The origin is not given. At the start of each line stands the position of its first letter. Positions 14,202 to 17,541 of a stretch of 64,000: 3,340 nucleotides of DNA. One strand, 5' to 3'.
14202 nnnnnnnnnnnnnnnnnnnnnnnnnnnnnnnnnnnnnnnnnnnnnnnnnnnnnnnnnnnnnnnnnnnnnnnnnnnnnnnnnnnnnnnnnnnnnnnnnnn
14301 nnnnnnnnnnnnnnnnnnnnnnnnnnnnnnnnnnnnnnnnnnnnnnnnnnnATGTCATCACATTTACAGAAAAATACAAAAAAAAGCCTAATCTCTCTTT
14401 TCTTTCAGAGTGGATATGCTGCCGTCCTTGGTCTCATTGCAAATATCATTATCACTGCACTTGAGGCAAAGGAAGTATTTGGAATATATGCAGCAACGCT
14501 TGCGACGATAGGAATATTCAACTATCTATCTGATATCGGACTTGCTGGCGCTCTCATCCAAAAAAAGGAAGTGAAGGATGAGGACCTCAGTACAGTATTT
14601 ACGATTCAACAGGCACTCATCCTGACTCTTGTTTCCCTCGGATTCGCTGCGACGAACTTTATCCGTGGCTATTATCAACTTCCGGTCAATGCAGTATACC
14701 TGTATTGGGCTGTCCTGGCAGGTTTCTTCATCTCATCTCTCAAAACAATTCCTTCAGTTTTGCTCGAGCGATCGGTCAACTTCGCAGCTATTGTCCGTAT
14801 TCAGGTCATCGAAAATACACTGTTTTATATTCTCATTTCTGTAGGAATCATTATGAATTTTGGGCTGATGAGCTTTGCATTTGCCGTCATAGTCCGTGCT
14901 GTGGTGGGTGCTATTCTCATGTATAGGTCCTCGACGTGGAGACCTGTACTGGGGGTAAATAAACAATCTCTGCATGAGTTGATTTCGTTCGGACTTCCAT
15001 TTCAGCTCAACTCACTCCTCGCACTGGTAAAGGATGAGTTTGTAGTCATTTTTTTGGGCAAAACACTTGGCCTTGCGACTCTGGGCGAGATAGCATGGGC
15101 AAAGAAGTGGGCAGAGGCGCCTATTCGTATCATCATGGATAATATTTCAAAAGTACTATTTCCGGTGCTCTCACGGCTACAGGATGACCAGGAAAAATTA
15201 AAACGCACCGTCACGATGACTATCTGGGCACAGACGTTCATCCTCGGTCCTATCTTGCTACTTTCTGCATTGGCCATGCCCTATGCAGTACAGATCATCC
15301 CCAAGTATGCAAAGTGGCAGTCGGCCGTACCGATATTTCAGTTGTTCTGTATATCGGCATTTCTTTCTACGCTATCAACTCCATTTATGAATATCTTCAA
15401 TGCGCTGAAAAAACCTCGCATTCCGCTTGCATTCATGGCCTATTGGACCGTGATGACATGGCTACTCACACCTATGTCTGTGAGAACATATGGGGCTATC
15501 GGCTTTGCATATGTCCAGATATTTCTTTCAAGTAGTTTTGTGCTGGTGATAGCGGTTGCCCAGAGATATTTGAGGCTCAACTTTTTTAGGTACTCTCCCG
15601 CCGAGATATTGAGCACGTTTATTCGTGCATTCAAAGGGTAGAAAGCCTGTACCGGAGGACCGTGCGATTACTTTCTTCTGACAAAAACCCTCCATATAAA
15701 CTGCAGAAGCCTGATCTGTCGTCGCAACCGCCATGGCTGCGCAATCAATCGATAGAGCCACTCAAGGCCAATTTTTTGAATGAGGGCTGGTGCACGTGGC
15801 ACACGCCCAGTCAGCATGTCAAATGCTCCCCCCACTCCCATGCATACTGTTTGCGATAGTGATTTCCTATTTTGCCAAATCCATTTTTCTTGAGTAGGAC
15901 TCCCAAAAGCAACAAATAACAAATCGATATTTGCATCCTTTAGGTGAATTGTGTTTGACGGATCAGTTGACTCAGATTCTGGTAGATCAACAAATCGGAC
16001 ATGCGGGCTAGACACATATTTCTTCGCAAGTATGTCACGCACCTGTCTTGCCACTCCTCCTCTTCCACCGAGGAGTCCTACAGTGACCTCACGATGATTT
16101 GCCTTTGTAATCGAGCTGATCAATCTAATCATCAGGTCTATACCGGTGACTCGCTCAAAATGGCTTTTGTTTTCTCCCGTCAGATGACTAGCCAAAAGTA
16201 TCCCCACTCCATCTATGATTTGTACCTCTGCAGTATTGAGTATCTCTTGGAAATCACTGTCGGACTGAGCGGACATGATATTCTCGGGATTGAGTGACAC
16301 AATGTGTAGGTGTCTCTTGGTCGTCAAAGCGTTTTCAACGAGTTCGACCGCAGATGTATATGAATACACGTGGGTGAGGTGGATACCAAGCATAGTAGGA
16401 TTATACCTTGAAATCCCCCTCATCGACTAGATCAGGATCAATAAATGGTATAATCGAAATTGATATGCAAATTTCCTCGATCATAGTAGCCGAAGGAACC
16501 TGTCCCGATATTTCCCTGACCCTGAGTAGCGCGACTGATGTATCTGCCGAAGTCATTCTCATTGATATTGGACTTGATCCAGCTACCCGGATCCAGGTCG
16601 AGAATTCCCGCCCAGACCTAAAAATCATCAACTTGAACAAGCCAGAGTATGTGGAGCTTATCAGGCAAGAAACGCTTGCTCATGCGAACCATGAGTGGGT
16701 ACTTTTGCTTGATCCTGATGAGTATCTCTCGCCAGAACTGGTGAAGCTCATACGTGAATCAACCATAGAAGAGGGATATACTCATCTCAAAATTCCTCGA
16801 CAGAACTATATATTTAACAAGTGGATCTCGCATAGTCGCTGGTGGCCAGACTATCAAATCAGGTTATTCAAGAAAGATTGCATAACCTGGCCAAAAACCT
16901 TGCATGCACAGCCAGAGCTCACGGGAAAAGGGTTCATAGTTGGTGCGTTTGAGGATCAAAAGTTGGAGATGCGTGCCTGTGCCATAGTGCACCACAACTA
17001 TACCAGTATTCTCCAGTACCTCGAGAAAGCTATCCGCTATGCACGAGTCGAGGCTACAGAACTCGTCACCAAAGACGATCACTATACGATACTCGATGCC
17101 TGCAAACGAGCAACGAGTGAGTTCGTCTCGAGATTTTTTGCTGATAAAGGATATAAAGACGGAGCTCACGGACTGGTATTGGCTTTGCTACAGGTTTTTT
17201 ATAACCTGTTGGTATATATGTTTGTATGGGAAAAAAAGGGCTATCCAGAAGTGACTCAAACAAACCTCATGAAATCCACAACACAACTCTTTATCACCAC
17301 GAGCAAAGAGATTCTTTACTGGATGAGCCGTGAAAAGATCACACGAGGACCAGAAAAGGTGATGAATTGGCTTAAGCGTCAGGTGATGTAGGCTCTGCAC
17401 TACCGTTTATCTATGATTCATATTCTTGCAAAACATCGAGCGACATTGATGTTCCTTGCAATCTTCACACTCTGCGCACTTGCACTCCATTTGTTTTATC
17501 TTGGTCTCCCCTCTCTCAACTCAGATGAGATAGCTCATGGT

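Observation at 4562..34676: A 30-kb glycan-assembly super-locus dominated by 13 GT-C-like polytopic membrane proteins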

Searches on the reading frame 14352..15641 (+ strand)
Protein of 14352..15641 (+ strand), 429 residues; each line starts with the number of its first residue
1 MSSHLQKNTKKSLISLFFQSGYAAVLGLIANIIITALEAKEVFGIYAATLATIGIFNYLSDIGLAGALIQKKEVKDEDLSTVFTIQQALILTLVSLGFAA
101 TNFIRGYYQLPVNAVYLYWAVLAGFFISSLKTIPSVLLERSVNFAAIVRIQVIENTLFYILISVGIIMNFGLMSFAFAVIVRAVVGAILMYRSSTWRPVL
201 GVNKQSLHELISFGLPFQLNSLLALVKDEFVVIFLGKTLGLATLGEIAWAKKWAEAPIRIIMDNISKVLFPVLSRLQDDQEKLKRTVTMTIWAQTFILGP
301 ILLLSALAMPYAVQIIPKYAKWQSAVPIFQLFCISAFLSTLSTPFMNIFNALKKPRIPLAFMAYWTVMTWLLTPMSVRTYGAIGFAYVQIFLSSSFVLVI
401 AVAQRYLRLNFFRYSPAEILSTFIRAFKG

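Call 3: search_protein_families(library=pfam, proteins=[window:14352-15641:+], max_evalue=0.01)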
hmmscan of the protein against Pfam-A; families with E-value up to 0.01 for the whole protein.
window:14352-15641:+ (429 aa): 3 families
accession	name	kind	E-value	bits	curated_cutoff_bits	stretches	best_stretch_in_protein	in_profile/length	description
PF13440.11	Polysacc_synt_3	-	2.7e-44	152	23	1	41-326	9-292/293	Polysaccharide biosynthesis protein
PF01943.22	Polysacc_synt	-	2.4e-20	73.6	28.2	1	11-277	3-274/274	Polysaccharide biosynthesis protein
PF02681.20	DUF212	-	0.0063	17.1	26.5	0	116-242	5-125/126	Divergent PAP2 family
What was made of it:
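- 14352..15641 (+): Wzx/MOP-family flippase. Polysacc_synt_3 E 3e-44 (call 3).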

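Call 40: search_protein_families(library=ncbifam, proteins=[window:14352-15641:+], max_evalue=0.001)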
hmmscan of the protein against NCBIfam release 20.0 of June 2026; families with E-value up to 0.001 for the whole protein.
window:14352-15641:+ (429 aa): 3 families
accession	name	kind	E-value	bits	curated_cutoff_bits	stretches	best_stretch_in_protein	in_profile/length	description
NF007773.0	PRK10459.1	equivalog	4.3e-35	121.7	273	1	24-399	22-403/492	MOP flippase family protein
NF058658.1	Oglyco_Wzx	exception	1.6e-31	109.9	720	1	4-411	5-410/478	O-glycosylation flippase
NF047674.1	TeichurnBiosyTuaB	equivalog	1.4e-24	87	580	1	25-377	24-372/469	teichuronic acid biosynthesis protein TuaB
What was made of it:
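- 14352..15641 (+): NCBIfam MOP flippase E 4e-35 (call 40).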

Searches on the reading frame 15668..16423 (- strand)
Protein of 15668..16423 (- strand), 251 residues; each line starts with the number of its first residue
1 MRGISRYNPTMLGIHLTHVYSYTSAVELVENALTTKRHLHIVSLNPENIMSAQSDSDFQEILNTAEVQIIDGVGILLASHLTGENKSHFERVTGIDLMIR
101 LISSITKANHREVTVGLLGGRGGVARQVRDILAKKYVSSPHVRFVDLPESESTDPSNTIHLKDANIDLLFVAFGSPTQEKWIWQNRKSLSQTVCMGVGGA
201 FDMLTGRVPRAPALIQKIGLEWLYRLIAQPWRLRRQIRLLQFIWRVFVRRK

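Call 3: search_protein_families(library=pfam, proteins=[window:15668-16423:-], max_evalue=0.01)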
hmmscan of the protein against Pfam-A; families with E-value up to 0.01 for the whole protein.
window:15668-16423:- (251 aa): 1 family
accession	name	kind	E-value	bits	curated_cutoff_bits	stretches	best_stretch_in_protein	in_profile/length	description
PF03808.19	Glyco_tran_WecG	-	1.8e-44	151.9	27.4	1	65-236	1-167/168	Glycosyl transferase WecG/TagA/CpsF family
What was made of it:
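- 15668..16423 (-): GT26 WecG/TagA/TarA-like transferase, which acts on Und-PP-GlcNAc in known systems. Glyco_tran_WecG E 2e-44 (call 3).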

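Call 40: search_protein_families(library=ncbifam, proteins=[window:15668-16423:-], max_evalue=0.001)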
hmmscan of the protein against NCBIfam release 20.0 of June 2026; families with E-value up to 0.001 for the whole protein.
window:15668-16423:- (251 aa): 4 families
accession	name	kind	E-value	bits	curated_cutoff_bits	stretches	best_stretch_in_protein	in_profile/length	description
TIGR00696.1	wecG_tagA_cpsF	superfamily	2.9e-41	141.1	69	1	60-242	1-178/178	WecB/TagA/CpsF family glycosyltransferase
NF041710.1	UDPacetylman_taseTarA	equivalog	5.3e-40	137.4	350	1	34-249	35-243/247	N-acetylglucosaminyldiphosphoundecaprenol N-acetyl-beta-D-mannosaminyltransferase TarA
NF002980.1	PRK03692.1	equivalog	7.4e-39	133.6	323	1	12-244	7-233/240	lipopolysaccharide N-acetylmannosaminouronosyltransferase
NF041872.1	EPS_EpsA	equivalog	1.8e-31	109.4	500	1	21-237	29-243/265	exopolysaccharide biosynthesis glycosyltransferase EpsA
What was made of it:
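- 15668..16423 (-): TarA E 5e-40 (call 40).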

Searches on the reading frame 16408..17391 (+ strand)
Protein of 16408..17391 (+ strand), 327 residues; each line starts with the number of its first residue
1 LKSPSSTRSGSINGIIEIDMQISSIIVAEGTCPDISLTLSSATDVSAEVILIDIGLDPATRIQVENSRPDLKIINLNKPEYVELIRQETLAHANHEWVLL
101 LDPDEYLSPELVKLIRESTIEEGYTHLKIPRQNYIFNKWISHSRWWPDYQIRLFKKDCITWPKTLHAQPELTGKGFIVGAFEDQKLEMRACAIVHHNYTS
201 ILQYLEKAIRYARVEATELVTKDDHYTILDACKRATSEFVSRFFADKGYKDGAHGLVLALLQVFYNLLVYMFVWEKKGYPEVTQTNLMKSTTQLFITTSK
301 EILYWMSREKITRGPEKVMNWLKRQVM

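Call 3: search_protein_families(library=pfam, proteins=[window:16408-17391:+], max_evalue=0.01)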
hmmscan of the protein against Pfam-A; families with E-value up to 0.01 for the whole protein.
window:16408-17391:+ (327 aa): 1 family
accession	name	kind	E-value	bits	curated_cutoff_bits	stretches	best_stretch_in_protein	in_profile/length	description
PF00535.33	Glycos_transf_2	-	2.5e-05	24.7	23.3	1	46-157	27-145/168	Glycosyl transferase family 2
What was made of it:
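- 16408..17391 (+): GT2 with a C-terminal hydrophobic helix (likely start 16465). Flanked by Wzx (in some loci with the TagA-like gene between) and a 17413-like GT-C in most loci that include this region. Glycos_transf_2 E 2.5e-5 (call 3).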

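Call 40: search_protein_families(library=ncbifam, proteins=[window:16408-17391:+], max_evalue=0.001)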
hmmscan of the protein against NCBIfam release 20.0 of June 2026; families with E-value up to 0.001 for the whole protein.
window:16408-17391:+ (327 aa): 0 families

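Call 65: search_solved_structures(query=window:16408-17391:+, max_evalue=0.1)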
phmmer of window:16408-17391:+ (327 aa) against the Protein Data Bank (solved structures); distinct sequences matched with E-value up to 0.1: 0.
